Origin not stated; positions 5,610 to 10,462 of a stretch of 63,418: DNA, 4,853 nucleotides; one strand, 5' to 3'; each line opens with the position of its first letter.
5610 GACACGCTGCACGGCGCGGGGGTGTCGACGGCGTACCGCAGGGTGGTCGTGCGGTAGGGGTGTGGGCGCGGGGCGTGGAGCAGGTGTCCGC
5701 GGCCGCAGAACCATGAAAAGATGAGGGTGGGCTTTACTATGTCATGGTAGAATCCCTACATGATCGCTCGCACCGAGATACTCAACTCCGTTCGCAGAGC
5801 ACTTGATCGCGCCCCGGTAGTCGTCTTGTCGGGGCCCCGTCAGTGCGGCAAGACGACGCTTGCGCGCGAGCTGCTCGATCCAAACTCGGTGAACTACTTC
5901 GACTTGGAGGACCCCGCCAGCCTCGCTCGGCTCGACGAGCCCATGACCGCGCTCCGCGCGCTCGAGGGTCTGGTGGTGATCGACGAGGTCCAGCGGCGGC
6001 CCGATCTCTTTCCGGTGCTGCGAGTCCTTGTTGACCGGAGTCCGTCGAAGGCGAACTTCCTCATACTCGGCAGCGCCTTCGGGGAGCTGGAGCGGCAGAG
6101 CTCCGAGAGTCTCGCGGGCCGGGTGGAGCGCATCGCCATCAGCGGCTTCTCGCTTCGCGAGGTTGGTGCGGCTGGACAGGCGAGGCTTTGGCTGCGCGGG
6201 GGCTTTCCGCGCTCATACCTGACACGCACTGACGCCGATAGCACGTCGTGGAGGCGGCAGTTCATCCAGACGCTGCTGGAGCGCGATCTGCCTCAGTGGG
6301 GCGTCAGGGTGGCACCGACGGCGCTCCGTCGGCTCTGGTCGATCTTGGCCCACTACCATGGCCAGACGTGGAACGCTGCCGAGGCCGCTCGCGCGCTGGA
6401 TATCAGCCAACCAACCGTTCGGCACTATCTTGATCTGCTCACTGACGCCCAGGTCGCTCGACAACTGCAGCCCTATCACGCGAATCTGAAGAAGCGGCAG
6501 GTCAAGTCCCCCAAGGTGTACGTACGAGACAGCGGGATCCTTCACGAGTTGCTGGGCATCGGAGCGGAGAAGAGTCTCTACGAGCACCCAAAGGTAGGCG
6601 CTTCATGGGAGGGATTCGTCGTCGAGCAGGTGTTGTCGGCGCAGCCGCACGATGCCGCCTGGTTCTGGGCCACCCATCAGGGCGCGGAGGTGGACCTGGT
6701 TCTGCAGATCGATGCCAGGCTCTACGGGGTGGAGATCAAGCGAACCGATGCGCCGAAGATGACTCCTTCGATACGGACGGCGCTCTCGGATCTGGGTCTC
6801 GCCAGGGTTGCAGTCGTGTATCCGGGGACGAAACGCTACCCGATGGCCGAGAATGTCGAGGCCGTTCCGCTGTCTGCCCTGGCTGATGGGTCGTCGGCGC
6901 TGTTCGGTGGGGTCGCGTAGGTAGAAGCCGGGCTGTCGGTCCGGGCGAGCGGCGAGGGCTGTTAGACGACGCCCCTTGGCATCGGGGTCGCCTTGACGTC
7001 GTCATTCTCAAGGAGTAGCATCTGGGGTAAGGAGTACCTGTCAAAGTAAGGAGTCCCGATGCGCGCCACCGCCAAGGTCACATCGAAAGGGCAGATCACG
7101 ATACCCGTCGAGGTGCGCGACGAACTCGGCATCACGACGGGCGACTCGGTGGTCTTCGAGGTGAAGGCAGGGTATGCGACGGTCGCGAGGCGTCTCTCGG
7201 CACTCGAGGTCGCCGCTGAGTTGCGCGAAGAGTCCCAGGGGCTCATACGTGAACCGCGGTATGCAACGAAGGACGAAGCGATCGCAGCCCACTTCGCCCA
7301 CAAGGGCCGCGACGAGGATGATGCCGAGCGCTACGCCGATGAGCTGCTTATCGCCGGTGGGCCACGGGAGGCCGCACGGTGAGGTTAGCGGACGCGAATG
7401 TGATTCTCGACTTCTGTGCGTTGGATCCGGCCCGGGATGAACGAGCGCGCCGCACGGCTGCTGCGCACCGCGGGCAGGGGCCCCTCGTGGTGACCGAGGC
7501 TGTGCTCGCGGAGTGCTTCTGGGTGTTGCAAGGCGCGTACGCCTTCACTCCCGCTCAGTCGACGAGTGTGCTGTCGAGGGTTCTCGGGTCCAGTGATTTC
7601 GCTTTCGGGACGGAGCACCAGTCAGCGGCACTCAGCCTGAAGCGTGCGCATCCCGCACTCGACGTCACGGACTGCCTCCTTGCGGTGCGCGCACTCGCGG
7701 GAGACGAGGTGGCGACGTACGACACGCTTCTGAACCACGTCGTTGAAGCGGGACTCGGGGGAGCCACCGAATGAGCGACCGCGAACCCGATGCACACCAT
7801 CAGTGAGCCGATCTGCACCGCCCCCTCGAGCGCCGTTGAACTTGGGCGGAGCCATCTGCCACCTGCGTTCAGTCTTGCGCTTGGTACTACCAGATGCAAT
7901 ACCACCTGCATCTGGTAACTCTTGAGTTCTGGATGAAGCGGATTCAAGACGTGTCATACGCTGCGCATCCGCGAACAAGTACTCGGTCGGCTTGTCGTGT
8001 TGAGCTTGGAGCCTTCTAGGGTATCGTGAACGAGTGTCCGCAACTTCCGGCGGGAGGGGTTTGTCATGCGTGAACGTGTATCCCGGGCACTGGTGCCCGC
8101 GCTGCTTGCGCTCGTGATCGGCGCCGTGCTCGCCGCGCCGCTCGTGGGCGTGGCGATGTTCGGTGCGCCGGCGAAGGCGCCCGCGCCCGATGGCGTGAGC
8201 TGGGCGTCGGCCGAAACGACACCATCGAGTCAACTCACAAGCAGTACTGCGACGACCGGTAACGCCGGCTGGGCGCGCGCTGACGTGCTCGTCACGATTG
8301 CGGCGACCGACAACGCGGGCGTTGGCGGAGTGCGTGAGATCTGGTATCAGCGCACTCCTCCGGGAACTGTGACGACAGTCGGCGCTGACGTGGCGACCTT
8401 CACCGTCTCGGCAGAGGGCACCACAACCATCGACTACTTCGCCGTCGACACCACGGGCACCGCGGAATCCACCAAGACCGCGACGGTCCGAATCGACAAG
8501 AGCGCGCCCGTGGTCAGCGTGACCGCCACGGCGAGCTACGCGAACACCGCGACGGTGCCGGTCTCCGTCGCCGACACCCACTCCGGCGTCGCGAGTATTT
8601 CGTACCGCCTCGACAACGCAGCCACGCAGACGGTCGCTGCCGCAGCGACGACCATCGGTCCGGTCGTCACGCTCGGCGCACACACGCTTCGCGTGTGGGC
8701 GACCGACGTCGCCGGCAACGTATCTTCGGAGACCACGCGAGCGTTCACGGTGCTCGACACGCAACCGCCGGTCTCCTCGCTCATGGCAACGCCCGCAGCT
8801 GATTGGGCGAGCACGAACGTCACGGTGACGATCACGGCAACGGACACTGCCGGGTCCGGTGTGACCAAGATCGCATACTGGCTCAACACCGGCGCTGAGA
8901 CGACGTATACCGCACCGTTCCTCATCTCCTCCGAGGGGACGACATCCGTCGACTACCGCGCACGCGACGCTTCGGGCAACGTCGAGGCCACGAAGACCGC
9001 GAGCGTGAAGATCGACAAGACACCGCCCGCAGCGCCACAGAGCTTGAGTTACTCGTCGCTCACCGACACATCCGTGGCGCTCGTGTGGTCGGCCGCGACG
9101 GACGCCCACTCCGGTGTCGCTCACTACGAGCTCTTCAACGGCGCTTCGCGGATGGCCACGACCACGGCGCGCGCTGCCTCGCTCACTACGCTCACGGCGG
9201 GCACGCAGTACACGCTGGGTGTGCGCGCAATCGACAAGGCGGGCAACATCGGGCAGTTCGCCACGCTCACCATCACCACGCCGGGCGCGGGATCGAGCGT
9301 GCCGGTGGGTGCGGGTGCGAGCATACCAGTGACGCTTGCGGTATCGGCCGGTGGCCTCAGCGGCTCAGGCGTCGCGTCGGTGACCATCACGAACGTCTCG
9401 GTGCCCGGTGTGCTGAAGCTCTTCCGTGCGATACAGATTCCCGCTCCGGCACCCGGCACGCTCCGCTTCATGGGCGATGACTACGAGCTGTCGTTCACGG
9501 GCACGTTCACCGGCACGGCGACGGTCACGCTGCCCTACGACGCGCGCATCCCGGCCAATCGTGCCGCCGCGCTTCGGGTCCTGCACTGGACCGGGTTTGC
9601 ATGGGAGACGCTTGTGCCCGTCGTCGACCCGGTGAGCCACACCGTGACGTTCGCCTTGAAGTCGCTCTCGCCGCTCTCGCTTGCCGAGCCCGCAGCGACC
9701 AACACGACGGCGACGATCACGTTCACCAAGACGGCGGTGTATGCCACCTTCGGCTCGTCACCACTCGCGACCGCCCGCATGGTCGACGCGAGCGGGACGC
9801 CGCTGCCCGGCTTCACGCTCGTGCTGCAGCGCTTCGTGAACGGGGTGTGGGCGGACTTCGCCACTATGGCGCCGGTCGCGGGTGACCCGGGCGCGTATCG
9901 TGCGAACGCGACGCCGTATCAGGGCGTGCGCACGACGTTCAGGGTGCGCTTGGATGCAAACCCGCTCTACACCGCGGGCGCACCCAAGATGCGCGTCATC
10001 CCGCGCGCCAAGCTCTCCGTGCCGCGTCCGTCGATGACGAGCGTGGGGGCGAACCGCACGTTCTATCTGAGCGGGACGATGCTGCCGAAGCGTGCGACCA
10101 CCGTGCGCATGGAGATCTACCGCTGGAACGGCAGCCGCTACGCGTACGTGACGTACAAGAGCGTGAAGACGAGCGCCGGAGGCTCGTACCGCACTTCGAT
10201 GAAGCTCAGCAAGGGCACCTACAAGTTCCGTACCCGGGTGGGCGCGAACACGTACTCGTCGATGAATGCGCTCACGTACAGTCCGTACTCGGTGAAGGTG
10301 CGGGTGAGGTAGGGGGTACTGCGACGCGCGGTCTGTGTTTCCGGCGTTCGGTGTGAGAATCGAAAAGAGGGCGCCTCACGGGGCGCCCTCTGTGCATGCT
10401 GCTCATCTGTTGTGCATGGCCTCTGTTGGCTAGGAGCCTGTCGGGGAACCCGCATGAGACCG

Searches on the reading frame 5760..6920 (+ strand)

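Call 84: search_protein_families(library=pfam, proteins=[window:5760-6920:+], max_evalue=0.0001)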
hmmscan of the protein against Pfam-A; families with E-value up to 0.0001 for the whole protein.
window:5760-6920:+ (386 aa): 2 families
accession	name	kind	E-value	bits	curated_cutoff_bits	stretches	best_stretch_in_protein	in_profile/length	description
PF13635.12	DUF4143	-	5.6e-44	150.1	28.1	1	174-328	1-159/160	Domain of unknown function (DUF4143)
PF13173.12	AAA_14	-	2e-25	89.7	27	1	19-135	3-128/129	AAA domain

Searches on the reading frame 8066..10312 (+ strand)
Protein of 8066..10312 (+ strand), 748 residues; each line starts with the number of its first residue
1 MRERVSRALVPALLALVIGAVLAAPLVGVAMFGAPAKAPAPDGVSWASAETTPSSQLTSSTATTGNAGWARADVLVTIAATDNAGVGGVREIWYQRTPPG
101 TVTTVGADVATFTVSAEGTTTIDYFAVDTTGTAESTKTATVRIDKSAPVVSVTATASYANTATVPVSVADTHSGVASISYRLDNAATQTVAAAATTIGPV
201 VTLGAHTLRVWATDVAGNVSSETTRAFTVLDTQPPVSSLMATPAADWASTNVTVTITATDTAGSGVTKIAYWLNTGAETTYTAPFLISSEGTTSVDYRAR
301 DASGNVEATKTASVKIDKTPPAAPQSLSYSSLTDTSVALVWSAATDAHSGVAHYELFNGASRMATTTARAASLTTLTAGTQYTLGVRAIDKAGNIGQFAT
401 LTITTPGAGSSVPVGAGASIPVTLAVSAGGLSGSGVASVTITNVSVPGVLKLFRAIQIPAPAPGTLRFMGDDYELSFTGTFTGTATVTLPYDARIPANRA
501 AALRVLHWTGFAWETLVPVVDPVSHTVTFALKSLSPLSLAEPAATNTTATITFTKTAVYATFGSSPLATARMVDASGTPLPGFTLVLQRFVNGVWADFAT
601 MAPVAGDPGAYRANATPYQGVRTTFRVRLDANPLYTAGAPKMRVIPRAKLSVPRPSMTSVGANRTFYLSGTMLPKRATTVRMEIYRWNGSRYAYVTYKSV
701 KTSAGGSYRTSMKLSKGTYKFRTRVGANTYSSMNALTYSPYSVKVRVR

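Call 84: search_protein_families(library=pfam, proteins=[window:8066-10312:+], max_evalue=0.0001)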
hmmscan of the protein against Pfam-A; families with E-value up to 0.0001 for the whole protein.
window:8066-10312:+ (748 aa): 3 families
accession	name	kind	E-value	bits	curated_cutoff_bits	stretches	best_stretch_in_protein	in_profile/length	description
PF00041.27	fn3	-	9.8e-08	32.6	25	1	323-394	2-74/84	Fibronectin type III domain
PF24893.1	DUF7743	-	4.4e-06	26.8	27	0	143-182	2-42/120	Domain of unknown function (DUF7743)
PF19077.6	Big_13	-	7.5e-05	23.6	27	0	185-229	56-100/102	Bacterial Ig-like domain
